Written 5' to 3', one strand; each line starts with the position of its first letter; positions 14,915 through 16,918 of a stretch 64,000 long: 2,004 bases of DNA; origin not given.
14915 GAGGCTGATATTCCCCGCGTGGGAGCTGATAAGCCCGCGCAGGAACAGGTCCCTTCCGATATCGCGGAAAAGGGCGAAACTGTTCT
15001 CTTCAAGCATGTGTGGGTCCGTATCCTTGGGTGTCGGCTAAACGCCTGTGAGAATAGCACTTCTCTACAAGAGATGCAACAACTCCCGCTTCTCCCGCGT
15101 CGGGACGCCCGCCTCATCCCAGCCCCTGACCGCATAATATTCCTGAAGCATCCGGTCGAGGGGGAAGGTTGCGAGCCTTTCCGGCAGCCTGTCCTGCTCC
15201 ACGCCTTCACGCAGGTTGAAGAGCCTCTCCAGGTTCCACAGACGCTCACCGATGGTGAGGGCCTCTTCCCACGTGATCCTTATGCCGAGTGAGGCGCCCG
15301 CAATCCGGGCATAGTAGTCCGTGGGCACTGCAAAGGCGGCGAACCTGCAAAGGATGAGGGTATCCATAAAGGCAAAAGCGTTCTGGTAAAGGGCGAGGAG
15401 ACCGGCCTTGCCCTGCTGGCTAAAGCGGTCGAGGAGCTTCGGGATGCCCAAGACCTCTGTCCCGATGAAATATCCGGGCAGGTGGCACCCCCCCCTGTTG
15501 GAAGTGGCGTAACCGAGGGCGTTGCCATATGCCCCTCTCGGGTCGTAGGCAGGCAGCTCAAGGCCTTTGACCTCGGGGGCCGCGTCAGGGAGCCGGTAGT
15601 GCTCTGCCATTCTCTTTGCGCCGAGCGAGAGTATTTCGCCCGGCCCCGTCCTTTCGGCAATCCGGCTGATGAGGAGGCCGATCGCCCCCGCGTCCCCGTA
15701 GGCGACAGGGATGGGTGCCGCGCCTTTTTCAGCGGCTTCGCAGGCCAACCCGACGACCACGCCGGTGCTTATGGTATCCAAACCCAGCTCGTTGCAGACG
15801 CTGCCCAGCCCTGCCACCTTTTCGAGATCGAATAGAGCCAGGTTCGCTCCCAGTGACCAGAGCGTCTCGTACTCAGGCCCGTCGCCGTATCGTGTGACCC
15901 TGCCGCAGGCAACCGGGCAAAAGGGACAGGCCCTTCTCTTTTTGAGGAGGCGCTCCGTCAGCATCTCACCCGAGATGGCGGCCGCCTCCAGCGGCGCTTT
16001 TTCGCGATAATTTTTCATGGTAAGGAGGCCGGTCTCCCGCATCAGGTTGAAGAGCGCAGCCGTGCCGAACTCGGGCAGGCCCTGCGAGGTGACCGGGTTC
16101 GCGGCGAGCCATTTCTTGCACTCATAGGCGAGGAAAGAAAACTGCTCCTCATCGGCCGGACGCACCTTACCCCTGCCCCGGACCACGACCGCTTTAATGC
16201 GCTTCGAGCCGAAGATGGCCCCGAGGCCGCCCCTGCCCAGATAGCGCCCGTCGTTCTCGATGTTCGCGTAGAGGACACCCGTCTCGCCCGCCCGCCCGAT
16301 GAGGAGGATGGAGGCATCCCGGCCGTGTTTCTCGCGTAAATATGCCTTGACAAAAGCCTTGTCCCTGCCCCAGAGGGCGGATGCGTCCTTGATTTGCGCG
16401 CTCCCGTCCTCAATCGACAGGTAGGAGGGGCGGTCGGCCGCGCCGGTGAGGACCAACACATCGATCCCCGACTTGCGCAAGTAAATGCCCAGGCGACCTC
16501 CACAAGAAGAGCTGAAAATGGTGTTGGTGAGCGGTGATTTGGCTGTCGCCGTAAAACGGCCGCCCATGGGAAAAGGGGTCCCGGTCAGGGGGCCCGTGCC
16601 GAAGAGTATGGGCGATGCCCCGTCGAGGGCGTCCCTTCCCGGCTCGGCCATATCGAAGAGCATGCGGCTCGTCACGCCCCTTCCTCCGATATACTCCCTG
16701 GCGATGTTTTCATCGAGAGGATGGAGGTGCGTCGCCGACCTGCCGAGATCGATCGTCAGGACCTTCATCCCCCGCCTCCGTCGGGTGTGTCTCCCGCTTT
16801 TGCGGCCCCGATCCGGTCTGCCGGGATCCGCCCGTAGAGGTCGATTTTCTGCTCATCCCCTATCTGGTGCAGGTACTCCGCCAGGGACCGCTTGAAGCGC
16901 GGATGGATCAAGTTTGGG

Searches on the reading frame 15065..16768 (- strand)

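Call 74: search_protein_families(library=pfam, proteins=[window:15065-16768:-], max_evalue=0.001)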
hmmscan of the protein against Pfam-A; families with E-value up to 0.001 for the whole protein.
window:15065-16768:- (567 aa): 2 families
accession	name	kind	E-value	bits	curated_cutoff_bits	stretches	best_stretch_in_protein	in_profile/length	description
PF01314.23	AFOR_C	-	8.1e-109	364.7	27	1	216-566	5-385/385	Aldehyde ferredoxin oxidoreductase, domains 2 & 3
PF02730.20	AFOR_N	-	5.6e-67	225.8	29.8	1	2-198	2-198/199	Aldehyde ferredoxin oxidoreductase, N-terminal domain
